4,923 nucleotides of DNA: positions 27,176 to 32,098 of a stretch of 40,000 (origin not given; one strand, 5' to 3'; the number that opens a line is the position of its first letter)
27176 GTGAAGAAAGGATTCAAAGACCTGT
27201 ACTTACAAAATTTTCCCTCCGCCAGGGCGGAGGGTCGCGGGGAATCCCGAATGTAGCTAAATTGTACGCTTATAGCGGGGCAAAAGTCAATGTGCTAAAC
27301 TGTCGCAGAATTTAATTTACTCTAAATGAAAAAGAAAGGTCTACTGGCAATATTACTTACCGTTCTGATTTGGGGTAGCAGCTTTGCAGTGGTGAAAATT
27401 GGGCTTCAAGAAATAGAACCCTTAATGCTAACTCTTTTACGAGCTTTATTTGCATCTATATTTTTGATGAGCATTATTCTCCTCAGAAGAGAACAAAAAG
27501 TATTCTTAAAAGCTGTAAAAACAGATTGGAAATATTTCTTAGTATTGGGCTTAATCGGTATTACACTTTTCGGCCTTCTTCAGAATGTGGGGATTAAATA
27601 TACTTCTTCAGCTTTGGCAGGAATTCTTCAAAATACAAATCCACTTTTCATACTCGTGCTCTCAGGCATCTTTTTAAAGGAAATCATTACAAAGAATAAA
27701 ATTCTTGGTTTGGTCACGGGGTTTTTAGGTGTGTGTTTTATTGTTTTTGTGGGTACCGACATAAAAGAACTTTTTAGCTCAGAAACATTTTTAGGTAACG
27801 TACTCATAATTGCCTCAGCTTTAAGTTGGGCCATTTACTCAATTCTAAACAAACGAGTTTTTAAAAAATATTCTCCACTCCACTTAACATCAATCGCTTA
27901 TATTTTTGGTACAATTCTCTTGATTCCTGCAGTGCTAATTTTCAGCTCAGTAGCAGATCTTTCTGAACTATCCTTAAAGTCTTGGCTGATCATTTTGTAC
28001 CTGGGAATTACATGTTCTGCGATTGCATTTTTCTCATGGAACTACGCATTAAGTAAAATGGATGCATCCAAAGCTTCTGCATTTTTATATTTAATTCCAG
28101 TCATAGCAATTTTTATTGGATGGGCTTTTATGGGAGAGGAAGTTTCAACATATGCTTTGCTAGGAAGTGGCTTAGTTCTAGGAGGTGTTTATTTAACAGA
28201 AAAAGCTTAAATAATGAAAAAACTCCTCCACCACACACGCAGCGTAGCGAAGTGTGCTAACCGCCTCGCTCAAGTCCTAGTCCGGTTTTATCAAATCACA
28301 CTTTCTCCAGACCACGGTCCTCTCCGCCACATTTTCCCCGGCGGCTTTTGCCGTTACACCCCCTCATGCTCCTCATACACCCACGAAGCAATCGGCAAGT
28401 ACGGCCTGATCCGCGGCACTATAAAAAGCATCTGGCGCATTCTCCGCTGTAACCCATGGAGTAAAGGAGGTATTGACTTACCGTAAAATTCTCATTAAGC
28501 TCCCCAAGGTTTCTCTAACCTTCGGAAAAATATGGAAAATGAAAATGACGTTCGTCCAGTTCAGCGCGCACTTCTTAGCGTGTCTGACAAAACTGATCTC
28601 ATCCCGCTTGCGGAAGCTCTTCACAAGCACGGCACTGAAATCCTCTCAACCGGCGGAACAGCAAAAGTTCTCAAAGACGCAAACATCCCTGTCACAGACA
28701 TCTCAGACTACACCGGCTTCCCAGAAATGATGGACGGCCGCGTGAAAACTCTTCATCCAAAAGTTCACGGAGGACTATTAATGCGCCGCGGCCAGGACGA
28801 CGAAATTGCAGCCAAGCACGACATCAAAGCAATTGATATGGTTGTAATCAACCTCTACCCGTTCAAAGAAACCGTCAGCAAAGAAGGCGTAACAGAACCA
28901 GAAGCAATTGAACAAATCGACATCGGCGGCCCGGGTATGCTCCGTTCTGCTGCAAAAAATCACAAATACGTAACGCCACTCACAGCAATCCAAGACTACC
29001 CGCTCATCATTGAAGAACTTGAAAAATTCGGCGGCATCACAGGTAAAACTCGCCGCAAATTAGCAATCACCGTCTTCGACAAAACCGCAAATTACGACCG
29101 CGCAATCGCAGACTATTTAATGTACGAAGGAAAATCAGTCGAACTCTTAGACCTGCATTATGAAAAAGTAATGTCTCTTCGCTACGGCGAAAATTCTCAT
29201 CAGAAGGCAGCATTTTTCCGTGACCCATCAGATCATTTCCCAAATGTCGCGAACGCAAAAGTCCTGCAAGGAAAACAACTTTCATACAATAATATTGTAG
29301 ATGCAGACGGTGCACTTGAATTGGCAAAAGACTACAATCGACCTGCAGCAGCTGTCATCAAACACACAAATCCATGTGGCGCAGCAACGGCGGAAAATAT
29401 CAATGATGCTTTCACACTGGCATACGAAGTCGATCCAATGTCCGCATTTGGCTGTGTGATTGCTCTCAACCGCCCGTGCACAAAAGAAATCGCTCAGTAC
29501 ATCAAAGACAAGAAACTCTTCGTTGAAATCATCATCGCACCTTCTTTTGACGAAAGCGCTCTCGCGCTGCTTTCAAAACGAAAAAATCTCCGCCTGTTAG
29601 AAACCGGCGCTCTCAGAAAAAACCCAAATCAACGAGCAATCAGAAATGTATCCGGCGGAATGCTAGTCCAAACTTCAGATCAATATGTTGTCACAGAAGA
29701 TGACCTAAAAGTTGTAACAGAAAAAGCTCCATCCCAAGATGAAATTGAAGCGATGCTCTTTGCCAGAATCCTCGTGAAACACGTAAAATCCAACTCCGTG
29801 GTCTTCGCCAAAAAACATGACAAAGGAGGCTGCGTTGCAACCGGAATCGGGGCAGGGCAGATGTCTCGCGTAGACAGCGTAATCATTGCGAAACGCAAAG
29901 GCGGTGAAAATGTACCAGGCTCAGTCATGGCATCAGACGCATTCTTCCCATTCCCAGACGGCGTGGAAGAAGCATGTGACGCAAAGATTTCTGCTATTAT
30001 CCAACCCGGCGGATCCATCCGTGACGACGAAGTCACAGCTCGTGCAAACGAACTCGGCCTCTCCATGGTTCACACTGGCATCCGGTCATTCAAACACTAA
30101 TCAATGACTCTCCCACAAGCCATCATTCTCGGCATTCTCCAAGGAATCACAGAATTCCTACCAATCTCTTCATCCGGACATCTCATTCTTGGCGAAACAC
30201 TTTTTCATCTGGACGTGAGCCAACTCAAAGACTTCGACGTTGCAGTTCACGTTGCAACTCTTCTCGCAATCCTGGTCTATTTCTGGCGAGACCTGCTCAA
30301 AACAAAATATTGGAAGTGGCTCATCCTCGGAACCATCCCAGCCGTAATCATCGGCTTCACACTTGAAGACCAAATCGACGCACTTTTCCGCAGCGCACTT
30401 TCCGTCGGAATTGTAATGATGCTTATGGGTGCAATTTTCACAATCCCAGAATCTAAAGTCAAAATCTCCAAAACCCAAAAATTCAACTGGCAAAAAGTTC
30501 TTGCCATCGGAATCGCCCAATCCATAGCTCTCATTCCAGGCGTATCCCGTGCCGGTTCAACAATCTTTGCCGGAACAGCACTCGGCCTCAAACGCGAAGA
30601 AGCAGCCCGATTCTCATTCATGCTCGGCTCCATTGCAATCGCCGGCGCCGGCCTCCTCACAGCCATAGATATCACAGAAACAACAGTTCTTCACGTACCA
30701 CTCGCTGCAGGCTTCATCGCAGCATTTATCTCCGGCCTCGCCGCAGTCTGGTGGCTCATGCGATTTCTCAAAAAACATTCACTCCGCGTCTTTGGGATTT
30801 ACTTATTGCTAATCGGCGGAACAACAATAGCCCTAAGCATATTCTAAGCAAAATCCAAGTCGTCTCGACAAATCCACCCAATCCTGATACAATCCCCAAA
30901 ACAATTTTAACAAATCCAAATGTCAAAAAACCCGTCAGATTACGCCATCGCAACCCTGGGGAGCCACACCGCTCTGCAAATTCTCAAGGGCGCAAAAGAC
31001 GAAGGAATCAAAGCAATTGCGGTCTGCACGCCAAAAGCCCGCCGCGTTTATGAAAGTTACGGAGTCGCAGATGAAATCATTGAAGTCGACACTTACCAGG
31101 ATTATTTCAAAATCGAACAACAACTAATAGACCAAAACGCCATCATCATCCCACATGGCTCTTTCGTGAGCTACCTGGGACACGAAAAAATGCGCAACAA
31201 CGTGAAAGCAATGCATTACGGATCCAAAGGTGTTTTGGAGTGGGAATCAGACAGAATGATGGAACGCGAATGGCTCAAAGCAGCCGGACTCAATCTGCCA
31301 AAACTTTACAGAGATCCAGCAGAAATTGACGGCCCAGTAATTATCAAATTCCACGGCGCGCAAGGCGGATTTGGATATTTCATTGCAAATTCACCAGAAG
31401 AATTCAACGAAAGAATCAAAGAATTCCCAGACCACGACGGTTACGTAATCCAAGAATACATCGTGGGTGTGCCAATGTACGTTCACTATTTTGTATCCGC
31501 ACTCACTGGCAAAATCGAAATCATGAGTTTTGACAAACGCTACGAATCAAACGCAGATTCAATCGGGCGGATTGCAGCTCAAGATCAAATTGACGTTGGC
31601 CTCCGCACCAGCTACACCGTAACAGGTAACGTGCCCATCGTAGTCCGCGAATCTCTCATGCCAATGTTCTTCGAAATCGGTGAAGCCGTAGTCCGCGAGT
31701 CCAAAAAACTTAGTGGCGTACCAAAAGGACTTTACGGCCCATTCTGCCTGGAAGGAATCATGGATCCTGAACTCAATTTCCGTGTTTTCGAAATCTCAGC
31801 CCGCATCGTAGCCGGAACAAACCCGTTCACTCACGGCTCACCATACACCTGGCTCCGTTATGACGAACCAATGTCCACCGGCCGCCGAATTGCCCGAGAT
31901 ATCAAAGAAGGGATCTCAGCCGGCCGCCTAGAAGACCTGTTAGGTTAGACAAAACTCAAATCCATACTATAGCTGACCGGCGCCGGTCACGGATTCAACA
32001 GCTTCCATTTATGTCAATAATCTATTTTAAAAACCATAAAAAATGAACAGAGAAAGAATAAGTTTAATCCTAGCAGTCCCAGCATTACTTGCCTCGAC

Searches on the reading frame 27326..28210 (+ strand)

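Call 24: search_protein_families(library=pfam, proteins=[window:27326-28210:+], max_evalue=0.01)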
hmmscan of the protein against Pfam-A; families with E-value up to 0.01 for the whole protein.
window:27326-28210:+ (294 aa): 3 families
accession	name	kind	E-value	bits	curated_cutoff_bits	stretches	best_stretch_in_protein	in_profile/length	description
PF00892.27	EamA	-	4.8e-60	202.2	28.2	2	156-291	2-133/135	EamA-like transporter family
PF06027.18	SLC35F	-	3.8e-09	36.9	21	1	24-281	28-287/299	Solute carrier family 35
PF03151.22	TPT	-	2.6e-08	34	30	1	31-290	30-289/291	Triose-phosphate Transporter family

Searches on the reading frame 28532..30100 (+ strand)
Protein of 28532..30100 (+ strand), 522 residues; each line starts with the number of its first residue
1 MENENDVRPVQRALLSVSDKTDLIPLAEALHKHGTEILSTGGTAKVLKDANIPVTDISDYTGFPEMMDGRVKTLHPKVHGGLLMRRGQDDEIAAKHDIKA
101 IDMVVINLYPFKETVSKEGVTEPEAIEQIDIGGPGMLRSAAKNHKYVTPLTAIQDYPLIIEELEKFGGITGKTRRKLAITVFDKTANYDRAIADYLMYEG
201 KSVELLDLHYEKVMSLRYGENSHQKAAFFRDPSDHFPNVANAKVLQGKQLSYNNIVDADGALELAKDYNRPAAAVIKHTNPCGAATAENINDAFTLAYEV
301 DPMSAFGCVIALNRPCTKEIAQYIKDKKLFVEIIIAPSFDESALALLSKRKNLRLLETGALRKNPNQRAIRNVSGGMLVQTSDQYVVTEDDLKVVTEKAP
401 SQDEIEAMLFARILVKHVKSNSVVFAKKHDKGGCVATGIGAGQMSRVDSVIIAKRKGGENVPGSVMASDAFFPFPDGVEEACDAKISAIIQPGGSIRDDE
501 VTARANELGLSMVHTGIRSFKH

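Call 24: search_protein_families(library=pfam, proteins=[window:28532-30100:+], max_evalue=0.01)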
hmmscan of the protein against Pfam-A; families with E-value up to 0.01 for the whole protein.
window:28532-30100:+ (522 aa): 2 families
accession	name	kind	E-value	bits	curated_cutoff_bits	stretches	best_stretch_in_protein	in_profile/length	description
PF01808.24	AICARFT_IMPCHas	-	2.9e-110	369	25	1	140-456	1-311/311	AICARFT/IMPCHase bienzyme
PF02142.27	MGS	-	2.6e-24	85.6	24.1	1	23-134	2-93/94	MGS-like domain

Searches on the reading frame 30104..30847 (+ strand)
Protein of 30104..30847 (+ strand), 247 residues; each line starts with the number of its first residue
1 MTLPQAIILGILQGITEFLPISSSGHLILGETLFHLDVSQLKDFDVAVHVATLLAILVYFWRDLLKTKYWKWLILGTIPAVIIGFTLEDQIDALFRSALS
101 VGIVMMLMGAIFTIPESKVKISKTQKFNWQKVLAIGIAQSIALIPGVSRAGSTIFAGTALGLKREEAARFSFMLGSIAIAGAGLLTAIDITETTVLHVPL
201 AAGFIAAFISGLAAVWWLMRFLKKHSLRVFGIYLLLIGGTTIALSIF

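Call 24: search_protein_families(library=pfam, proteins=[window:30104-30847:+], max_evalue=0.01)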
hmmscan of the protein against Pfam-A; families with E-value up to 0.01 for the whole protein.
window:30104-30847:+ (247 aa): 2 families
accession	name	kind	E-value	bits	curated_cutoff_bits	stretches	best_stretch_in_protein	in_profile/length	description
PF02673.24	BacA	-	6.6e-72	242.7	33.4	1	6-239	1-256/257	Bacitracin resistance protein BacA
PF01925.25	TauE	-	4.7e-06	26.9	32.6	1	48-238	43-234/237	Sulfite exporter TauE/SafE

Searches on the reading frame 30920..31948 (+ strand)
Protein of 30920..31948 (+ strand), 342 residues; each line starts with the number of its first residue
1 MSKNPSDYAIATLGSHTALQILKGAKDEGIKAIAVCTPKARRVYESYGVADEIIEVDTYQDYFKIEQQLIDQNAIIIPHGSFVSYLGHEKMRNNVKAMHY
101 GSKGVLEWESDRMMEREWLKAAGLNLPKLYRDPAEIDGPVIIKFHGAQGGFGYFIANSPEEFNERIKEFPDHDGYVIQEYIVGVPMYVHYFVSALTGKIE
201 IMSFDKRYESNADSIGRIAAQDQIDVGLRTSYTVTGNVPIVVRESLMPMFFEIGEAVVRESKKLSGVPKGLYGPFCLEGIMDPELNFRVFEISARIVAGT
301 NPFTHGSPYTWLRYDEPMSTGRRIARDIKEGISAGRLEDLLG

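Call 24: search_protein_families(library=pfam, proteins=[window:30920-31948:+], max_evalue=0.01)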
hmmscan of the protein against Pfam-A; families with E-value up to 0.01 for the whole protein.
window:30920-31948:+ (342 aa): 3 families
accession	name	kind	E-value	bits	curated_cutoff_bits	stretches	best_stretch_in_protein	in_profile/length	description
PF06973.17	DUF1297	-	8.2e-64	215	23.8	1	172-340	20-186/188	Domain of unknown function (DUF1297)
PF06849.18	DUF1246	-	1.3e-39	135.4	25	1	10-130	1-122/122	Protein of unknown function (DUF1246)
PF02655.19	ATP-grasp_3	-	0.0011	19.5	23.2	1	110-193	2-81/160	ATP-grasp domain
